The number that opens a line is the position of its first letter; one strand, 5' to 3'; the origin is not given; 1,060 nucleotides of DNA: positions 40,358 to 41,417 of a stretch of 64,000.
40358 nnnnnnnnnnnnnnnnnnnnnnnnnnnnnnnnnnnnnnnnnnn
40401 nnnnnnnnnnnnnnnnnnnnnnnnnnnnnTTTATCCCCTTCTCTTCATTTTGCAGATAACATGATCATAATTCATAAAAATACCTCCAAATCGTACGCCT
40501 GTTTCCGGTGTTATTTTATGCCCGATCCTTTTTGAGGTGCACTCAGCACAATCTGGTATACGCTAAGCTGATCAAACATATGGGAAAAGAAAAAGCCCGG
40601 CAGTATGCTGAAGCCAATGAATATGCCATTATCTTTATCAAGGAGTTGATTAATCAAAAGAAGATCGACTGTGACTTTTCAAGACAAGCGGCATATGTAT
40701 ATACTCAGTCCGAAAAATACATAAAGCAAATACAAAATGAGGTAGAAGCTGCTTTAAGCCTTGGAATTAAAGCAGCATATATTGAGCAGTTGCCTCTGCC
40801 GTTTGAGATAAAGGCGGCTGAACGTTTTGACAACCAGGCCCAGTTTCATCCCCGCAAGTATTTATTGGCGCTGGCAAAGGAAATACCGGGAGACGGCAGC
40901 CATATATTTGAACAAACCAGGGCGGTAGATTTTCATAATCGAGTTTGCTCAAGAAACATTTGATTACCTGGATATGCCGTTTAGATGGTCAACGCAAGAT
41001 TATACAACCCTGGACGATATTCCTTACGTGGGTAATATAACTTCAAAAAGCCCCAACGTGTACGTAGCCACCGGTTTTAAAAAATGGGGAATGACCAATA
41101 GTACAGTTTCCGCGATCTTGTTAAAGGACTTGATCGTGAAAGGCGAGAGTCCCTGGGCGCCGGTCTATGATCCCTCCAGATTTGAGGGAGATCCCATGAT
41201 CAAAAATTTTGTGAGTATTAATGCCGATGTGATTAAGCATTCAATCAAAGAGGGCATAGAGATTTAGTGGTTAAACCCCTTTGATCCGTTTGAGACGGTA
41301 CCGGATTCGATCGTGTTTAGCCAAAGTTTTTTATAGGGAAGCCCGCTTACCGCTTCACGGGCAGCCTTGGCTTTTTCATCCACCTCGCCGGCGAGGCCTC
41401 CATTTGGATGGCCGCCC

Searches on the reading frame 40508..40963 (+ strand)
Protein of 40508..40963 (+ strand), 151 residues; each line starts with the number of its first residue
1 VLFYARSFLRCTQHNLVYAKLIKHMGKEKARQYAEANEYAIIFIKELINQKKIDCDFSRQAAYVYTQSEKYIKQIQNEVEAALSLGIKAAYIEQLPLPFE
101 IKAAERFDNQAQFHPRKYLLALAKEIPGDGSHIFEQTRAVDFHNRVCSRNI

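Call 53: search_protein_families(library=pfam, max_evalue=0.01, proteins=[window:40508-40963:+])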
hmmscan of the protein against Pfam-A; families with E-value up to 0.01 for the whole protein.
window:40508-40963:+ (151 aa): 1 family
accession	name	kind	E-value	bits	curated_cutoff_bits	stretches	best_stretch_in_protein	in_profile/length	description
PF01266.30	DAO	-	1.5e-10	41.6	27.9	1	27-143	54-176/353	FAD dependent oxidoreductase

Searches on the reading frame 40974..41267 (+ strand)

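Call 53: search_protein_families(library=pfam, max_evalue=0.01, proteins=[window:40974-41267:+])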
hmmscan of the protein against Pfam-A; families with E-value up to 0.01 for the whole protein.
window:40974-41267:+ (97 aa): 1 family
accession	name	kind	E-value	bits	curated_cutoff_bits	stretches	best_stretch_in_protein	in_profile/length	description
PF01266.30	DAO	-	3.7e-05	23.9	27.9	1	11-52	313-352/353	FAD dependent oxidoreductase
